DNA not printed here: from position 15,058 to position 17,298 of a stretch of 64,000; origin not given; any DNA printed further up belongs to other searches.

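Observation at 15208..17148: Exported two-enzyme fusion that could degrade cyanophycin fully to amino acids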

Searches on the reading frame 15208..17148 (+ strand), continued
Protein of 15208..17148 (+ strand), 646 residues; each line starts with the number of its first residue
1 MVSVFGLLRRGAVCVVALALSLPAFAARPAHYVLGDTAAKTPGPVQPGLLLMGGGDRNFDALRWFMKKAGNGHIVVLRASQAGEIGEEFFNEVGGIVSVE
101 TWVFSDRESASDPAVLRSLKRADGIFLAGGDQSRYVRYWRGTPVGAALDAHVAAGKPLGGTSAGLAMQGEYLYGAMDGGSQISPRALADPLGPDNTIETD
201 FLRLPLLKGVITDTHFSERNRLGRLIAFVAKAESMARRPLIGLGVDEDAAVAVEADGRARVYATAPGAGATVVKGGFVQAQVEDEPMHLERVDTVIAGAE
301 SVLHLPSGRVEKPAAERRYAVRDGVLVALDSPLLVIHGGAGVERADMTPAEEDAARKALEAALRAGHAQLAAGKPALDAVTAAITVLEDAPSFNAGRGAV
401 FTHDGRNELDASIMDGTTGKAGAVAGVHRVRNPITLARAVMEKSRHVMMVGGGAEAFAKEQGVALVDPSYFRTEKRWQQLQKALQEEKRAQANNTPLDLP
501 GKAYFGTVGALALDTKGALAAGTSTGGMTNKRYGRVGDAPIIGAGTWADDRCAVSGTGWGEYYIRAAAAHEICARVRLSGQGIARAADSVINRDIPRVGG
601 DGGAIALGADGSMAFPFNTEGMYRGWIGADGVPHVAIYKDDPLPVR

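Call 53: find_encoding_contigs(protein=P0327, flank=8000, max_places=1)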
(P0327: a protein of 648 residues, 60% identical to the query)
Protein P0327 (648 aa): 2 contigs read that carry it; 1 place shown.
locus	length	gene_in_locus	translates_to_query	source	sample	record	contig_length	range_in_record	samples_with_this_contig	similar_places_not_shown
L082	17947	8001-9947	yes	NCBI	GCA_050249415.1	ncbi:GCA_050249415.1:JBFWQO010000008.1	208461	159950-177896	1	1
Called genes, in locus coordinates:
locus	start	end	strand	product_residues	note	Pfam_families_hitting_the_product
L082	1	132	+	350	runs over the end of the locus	PF02423:OCD_Mu_crystall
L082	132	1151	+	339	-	PF00491:Arginase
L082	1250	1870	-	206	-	PF06228:ChuX_HutX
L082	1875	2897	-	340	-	PF00795:CN_hydrolase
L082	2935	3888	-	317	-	-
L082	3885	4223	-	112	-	PF12797:Fer4_2 (faint), PF12837:Fer4_6 (faint), PF13237:Fer4_10 (faint), PF14697:Fer4_21 (faint), PF12838:Fer4_7 (faint), PF13187:Fer4_9 (faint), PF00037:Fer4 (weak), PF11953:DUF3470, +1 more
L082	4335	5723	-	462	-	PF00672:HAMP, PF00512:HisKA, PF02518:HATPase_c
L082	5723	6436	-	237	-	PF00072:Response_reg, PF00486:Trans_reg_C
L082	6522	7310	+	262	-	PF18306:LDcluster4, PF03641:Lysine_decarbox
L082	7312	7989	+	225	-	PF01914:MarC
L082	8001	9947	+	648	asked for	PF03575:Peptidase_S51, PF01112:Asparaginase_2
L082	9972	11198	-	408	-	PF16697:Yop-YscD_cpl (weak), PF00498:FHA, PF20232:T6SS_FHA_C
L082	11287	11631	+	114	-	PF08850:DUF1820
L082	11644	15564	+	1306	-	PF18076:FGAR-AT_N, PF18072:FGAR-AT_linker, PF02769:AIRS_C, PF22689:FGAR-AT_PurM_N-like, PF02769:AIRS_C, PF13507:GATase_5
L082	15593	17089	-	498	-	PF00221:Lyase_aromatic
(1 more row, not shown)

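Call 56: find_encoding_contigs(protein=window:15208-17148:+, flank=10000, max_places=3)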
Protein window:15208-17148:+ (646 aa): no gene with exactly this product is on record in the collection.

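Call 58: predict_structure(alignment_id=A1)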
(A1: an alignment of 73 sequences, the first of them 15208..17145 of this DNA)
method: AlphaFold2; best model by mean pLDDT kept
length: 646 residues; sequences in the alignment: 73
mean_pLDDT: 87.1   pTM: 0.83
mean pLDDT of the five models: 87.1, 86.6, 84.7, 83.6, 80.0
residues with pLDDT >= 90: 382; 70-90: 195; 50-70: 50; < 50: 19
segments of 3 or more residues with pLDDT < 50: 21-25, 500-503, 534-537, 560-563
pLDDT, mean of each block of 10 residues (from residue 1): 58 68 60 94 96 82 96 92 86 92 91 96 89 80 93 94 74 63 90 85 88 85 93 93 93 96 90 93 92 95 96 94 91 91 87 96 98 97 97 85 81 94 92 97 93 95 94 85 84 70 68 95 83 53 83 82 64 91 91 83 91 91 93 94 76
secondary structure, 60 per line:
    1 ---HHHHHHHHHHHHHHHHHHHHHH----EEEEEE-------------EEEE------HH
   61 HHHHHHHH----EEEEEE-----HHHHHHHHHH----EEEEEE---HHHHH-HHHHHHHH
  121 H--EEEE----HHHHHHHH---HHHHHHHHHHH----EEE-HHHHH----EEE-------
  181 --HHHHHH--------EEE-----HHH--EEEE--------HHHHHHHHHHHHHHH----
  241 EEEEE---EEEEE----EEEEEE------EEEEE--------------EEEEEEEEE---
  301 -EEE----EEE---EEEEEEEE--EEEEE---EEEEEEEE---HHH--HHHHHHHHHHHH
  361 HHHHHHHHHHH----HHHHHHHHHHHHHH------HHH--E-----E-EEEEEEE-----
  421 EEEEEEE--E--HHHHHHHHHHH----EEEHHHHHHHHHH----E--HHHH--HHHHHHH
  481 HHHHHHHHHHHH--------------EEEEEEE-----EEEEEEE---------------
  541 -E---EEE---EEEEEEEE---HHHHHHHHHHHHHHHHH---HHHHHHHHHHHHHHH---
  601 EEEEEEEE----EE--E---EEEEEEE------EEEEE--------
elements in order: H4-25 E30-35 E49-52 H59-68 E73-78 H84-93 E98-103 H107-111 H113-121 E124-127 H132-139 H143-153 E158-160 H162-166 E171-173 H183-188 E197-199 E210-213 H222-236 E241-245 E249-253 E258-263 E270-274 E289-297 E302-304 E309-311 E315-322 E325-329 E333-340 H349-371 H376-389 E409-415 E421-427 H433-443 E448-450 H451-460 H468-471 H474-492 E507-513 E519-525 E546-548 E552-559 H563-579 H583-597 E601-608 E621-627 E634-638

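Call 61: fold_search(model_id=the predicted structure, library=pdb)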
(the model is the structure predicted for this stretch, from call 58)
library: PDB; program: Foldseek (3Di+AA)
matches with E <= 10: 681; with E <= 0.001: 148
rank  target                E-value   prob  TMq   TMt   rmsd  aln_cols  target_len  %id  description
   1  3c17_A                3.1e-38  1.00  0.44  0.92   3.7       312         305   50  Hexagonal Crystal Structure of Precursor E. coli Isoaspartyl Peptidase/l-Asparaginase (ECAIII) with Active-site T179A  (released 2008-04-01)
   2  2zak_B                2.1e-37  1.00  0.44  0.96   1.4       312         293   48  Orthorhombic crystal structure of precursor E. coli isoaspartyl peptidase/L-asparaginase (EcAIII) with active-site T17 (released 2008-03-25)
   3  2zak_A                2.5e-37  1.00  0.44  0.94   2.0       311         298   48  Orthorhombic crystal structure of precursor E. coli isoaspartyl peptidase/L-asparaginase (EcAIII) with active-site T17 (released 2008-03-25)
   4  3c17_B                8.8e-37  1.00  0.45  0.93   3.6       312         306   50  Hexagonal Crystal Structure of Precursor E. coli Isoaspartyl Peptidase/l-Asparaginase (ECAIII) with Active-site T179A  (released 2008-04-01)
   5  9hnc_LLL              2.5e-35  1.00  0.43  0.95   1.9       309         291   41  Crystal structure of potassium-independent L-asparaginase from Phaseolus vulgaris (PvAIII, PvAspG2) (released 2025-05-14)
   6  9hnc_BBB              3.0e-35  1.00  0.43  0.93   2.4       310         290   42  Crystal structure of potassium-independent L-asparaginase from Phaseolus vulgaris (PvAIII, PvAspG2) (released 2025-05-14)
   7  9hnc_AAA              8.7e-35  1.00  0.43  0.94   2.0       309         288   41  Crystal structure of potassium-independent L-asparaginase from Phaseolus vulgaris (PvAIII, PvAspG2) (released 2025-05-14)
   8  9hnc_DDD              9.2e-35  1.00  0.43  0.93   2.4       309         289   42  Crystal structure of potassium-independent L-asparaginase from Phaseolus vulgaris (PvAIII, PvAspG2) (released 2025-05-14)
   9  9hnc_GGG              9.2e-35  1.00  0.43  0.93   2.6       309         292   41  Crystal structure of potassium-independent L-asparaginase from Phaseolus vulgaris (PvAIII, PvAspG2) (released 2025-05-14)
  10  9hnc_JJJ              1.9e-34  1.00  0.42  0.93   2.4       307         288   42  Crystal structure of potassium-independent L-asparaginase from Phaseolus vulgaris (PvAIII, PvAspG2) (released 2025-05-14)
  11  9hnc_CCC              3.8e-34  1.00  0.43  0.91   3.8       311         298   42  Crystal structure of potassium-independent L-asparaginase from Phaseolus vulgaris (PvAIII, PvAspG2) (released 2025-05-14)
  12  4et0_B                3.0e-32  1.00  0.44  0.93   2.3       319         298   37  Crystal structure of circularly permuted human asparaginase-like protein 1 (released 2012-09-26)
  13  4zm9_A                1.2e-31  1.00  0.43  0.92   1.7       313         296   37  Crystal structure of circularly permuted human asparaginase-like protein 1 (released 2016-02-17)
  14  4osy_A                2.0e-31  1.00  0.43  0.92   2.3       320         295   37  STRUCTURE of FULLY-CLEAVED GLYCINE-BOUND HUMAN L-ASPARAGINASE PROTEIN (released 2014-03-05)
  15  4o0c_A                2.6e-31  1.00  0.43  0.92   2.4       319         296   37  High resolution crystal structure of uncleaved human L-asparaginase protein (released 2014-04-30)
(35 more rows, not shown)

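Call 78: search_protein_families(library=ncbifam, proteins=[P0129, P0141, P0157, P0170, P0168, P0123, L067:7839-8912:+], max_evalue=0.001)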
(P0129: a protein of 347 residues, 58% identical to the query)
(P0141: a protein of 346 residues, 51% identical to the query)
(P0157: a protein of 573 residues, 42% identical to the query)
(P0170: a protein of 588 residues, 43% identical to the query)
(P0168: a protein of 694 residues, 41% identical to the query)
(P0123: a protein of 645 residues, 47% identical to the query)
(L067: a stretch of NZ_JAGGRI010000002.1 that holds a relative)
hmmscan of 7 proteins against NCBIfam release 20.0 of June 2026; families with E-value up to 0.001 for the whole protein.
P0129 (347 aa): 2 families
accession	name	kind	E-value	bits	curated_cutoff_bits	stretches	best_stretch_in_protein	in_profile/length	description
TIGR02069.1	cyanophycinase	equivalog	1e-26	94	126.6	1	105-287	56-216/250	cyanophycinase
TIGR03800.1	PLP_synth_Pdx2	equivalog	0.00047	20.1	105.55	1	126-186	31-91/184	pyridoxal 5'-phosphate synthase glutaminase subunit PdxT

P0141 (346 aa): 2 families
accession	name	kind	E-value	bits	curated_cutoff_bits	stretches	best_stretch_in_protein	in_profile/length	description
TIGR02069.1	cyanophycinase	equivalog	4.6e-27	95.1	126.6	1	101-276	49-206/250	cyanophycinase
NF003642.0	PRK05282.1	equivalog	0.00096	18.7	156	0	130-182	74-126/233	dipeptidase PepE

P0157 (573 aa): 3 families
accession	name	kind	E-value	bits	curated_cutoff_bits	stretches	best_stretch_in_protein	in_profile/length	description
NF007589.0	PRK10226.1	equivalog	7.5e-88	294.5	567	1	262-572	4-311/321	beta-aspartyl-peptidase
TIGR02069.1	cyanophycinase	equivalog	7.1e-48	163.3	126.6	1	35-246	15-242/250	cyanophycinase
NF003642.0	PRK05282.1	equivalog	2.2e-11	43.7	156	1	47-157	30-140/233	dipeptidase PepE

P0170 (588 aa): 3 families
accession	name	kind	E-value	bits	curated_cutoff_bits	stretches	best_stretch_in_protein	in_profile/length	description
NF007589.0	PRK10226.1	equivalog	2.1e-81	273.3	567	1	283-574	5-300/321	beta-aspartyl-peptidase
TIGR02069.1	cyanophycinase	equivalog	1.2e-45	155.9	126.6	1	40-250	1-219/250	cyanophycinase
NF003642.0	PRK05282.1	equivalog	6.3e-08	32.4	156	1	64-257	31-225/233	dipeptidase PepE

P0168 (694 aa): 2 families
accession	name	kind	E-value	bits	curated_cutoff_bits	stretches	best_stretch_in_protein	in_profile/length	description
NF007589.0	PRK10226.1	equivalog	2e-83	279.9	567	1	33-323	6-300/321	beta-aspartyl-peptidase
TIGR02069.1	cyanophycinase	equivalog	1.4e-32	113.1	126.6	1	354-600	1-225/250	cyanophycinase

P0123 (645 aa): 2 families
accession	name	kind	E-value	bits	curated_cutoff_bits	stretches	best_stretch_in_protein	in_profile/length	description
NF007589.0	PRK10226.1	equivalog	4.7e-100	334.6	567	1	329-632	3-299/321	beta-aspartyl-peptidase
TIGR02069.1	cyanophycinase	equivalog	4e-24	85.4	126.6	1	68-267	45-226/250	cyanophycinase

L067:7839-8912:+ (358 aa): 2 families
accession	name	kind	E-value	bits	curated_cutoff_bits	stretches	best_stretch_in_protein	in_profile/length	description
TIGR02069.1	cyanophycinase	equivalog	2.5e-29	102.5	126.6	1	104-287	42-207/250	cyanophycinase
NF003642.0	PRK05282.1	equivalog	0.00053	19.5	156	0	140-192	74-126/233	dipeptidase PepE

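Call 82: find_homologous_proteins(query=P0141, max_evalue=1e-20)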
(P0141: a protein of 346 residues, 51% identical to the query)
Query P0141 (346 aa): 2466 proteins with E <= 1e-20 among 8000 candidates; the best 120 are listed.
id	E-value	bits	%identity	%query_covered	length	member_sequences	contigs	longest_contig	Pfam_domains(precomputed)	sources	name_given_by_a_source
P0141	1.9e-222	756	100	100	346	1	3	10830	PF03575.24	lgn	-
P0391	2.0e-168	578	75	100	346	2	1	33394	PF03575.24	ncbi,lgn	-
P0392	2.5e-168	578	77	99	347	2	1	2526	PF03575.24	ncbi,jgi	jgi:beta-aspartyl-peptidase (threonine type)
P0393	8.4e-168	576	79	91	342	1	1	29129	PF03575.24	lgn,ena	-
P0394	8.5e-127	441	61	95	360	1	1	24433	PF03575.24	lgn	-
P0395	2.8e-125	436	61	99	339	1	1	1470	PF03575.24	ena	-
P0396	3.6e-123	429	59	98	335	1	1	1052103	PF03575.24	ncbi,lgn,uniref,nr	ncbi:peptidase S51 dipeptidase E [Asticcacaulis biprosthecium C19]|uniref:Peptidase S51 dipeptidase 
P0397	5.9e-123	428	61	93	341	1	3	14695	PF03575.24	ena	-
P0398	7.8e-121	421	64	87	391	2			PF03575.24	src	-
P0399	1.5e-120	421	60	91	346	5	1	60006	PF03575.24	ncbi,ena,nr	ncbi:MAG TPA: cyanophycinase [Steroidobacteraceae bacterium]|nr:cyanophycinase [Steroidobacteraceae 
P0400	9.1e-120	418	62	90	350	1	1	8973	PF03575.24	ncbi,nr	ncbi:MAG: cyanophycinase [Proteobacteria bacterium]|nr:cyanophycinase [Pseudomonadota bacterium]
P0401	2.4e-119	417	62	90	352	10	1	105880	PF03575.24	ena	-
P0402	6.4e-119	415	62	90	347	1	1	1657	PF03575.24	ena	-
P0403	1.6e-118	414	59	90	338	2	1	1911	PF03575.24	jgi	jgi:beta-aspartyl-peptidase (threonine type)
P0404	2.7e-118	413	60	93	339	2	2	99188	PF03575.24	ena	-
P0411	1.1e-112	395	59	96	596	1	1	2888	PF03575.24,PF01112.24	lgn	-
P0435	1.8e-95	338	55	88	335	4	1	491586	PF03575.24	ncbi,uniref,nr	ncbi:cyanophycinase [uncultured Sphingomonas sp.]|uniref:cyanophycinase n=1 Tax=uncultured Sphingomo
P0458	1.1e-93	332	53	88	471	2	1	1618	PF03575.24,PF01112.24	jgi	-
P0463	1.4e-93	332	50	97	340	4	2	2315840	PF03575.24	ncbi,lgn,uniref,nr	ncbi:cyanophycinase [Pseudoxanthomonas indica]|uniref:Cyanophycinase n=1 Tax=Pseudoxanthomonas indic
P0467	1.9e-93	331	51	98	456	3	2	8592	PF03575.24,PF01112.24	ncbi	ncbi:peptidase T, partial [Xanthomonas sp. LMG 12459]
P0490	2.2e-92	328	51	97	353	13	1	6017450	PF03575.24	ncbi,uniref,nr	ncbi:cyanophycinase [Lysobacter capsici]|uniref:cyanophycinase n=2 Tax=Lysobacter TaxID=68 RepID=UPI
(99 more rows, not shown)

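Call 83: find_encoding_contigs(protein=P0490, flank=7000, max_places=1)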
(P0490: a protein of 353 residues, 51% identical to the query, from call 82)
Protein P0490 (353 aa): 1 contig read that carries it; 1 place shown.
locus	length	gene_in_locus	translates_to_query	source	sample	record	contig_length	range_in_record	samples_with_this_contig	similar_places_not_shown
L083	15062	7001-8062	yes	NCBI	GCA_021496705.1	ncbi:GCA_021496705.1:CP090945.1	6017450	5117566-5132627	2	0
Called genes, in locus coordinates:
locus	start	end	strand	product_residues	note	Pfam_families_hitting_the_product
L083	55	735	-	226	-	-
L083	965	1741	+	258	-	PF13489:Methyltransf_23, PF05175:MTS (weak), PF13649:Methyltransf_25, PF13847:Methyltransf_31, PF08241:Methyltransf_11, PF08242:Methyltransf_12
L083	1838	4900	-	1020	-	PF07660:STN, PF07715:Plug, PF00593:TonB_dep_Rec_b-barrel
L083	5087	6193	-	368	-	PF16220:DUF4880, PF04773:FecR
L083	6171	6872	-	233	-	PF04542:Sigma70_r2, PF08281:Sigma70_r4_2, PF04545:Sigma70_r4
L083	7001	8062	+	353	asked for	PF03575:Peptidase_S51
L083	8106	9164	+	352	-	PF01112:Asparaginase_2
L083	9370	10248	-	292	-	PF07382:HC2 (weak), PF08713:DNA_alkylation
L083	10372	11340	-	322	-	PF03741:TerC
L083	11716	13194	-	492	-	PF01120:Alpha_L_fucos, PF00754:F5_F8_type_C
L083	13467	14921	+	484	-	PF01120:Alpha_L_fucos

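Call 84: find_encoding_contigs(protein=P0463, flank=7000, max_places=1)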
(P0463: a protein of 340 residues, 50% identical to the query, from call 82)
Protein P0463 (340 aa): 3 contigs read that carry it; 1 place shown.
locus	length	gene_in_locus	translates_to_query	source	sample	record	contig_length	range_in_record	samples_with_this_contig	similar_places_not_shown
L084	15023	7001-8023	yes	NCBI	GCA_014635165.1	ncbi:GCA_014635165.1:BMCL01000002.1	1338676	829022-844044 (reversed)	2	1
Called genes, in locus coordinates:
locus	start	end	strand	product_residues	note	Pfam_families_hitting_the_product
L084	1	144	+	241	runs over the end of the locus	PF03167:UDG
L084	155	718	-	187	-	PF09832:DUF2059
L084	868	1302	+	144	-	PF00472:RF-1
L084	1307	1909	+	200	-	PF01553:Acyltransferase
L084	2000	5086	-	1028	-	PF07660:STN, PF07715:Plug, PF00593:TonB_dep_Rec_b-barrel, PF14905:OMP_b-brl_3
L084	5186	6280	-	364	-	PF04773:FecR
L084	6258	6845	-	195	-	PF04542:Sigma70_r2, PF08281:Sigma70_r4_2, PF04545:Sigma70_r4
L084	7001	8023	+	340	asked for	PF03575:Peptidase_S51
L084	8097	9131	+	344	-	PF01112:Asparaginase_2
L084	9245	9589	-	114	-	PF00903:Glyoxalase (weak)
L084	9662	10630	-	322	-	PF00126:HTH_1, PF03466:LysR_substrate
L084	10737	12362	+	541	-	PF20656:MS_N, PF01274:MS_TIM-barrel, PF03328:HpcH_HpaI (weak), PF20659:MS_C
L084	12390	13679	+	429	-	PF00463:ICL, PF13714:PEP_mutase, PF00463:ICL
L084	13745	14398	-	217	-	PF12844:HTH_19, PF13560:HTH_31, PF01381:HTH_3, PF07883:Cupin_2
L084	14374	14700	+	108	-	-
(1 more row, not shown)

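Call 85: find_encoding_contigs(protein=P0396, flank=7000, max_places=1)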
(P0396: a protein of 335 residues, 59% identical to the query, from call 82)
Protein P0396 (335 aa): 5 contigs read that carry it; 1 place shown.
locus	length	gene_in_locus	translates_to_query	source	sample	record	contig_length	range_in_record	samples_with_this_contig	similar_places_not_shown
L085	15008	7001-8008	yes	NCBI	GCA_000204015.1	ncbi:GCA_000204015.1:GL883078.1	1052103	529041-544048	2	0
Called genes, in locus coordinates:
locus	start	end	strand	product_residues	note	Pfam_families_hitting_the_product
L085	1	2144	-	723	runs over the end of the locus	PF00270:DEAD (faint), PF04851:ResIII, PF17757:UvrB_inter, PF27431:UvrB_3rd, PF00271:Helicase_C, PF12344:UvrB, PF02151:UVR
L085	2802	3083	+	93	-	-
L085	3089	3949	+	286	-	PF07486:Hydrolase_2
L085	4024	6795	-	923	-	PF07715:Plug, PF00593:TonB_dep_Rec_b-barrel, PF14905:OMP_b-brl_3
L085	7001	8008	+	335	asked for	PF03575:Peptidase_S51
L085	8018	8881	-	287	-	PF01987:AIM24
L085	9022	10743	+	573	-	PF12729:4HB_MCP_1 (weak), PF00672:HAMP (weak), PF00015:MCPsignal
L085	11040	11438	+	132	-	-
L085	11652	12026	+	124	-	-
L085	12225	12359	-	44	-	-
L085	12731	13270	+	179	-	PF13650:Asp_protease_2, PF13975:gag-asp_proteas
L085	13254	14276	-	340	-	PF01207:Dus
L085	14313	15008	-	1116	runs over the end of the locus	PF00176:SNF2-rel_dom, PF04851:ResIII (weak), PF00271:Helicase_C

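Call 86: find_encoding_contigs(protein=P0435, flank=7000, max_places=1)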
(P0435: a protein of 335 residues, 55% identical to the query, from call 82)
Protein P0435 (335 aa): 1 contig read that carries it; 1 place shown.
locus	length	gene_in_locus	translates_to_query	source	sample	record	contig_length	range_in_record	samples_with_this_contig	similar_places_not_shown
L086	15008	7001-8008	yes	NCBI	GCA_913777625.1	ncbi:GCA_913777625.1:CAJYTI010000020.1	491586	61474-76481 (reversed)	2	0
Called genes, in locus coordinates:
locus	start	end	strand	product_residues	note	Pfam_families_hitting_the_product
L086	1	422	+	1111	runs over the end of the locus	PF07715:Plug, PF00593:TonB_dep_Rec_b-barrel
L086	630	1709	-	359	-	PF01757:Acyl_transf_3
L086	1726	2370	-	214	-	-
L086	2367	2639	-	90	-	PF03551:PadR (weak)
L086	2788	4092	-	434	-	PF04389:Peptidase_M28 (weak), PF01546:Peptidase_M20, PF07687:M20_dimer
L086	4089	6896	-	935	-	PF07715:Plug, PF00593:TonB_dep_Rec_b-barrel, PF14905:OMP_b-brl_3 (faint)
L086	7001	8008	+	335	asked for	PF03575:Peptidase_S51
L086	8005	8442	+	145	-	PF01978:TrmB (faint), PF08279:HTH_11 (weak), PF13404:HTH_AsnC-type, PF13412:HTH_24, PF13518:HTH_28 (weak), PF13551:HTH_29 (weak), PF01037:AsnC_trans_reg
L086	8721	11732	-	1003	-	PF07715:Plug, PF00593:TonB_dep_Rec_b-barrel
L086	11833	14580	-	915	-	PF07715:Plug, PF00593:TonB_dep_Rec_b-barrel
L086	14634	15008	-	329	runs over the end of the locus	PF01112:Asparaginase_2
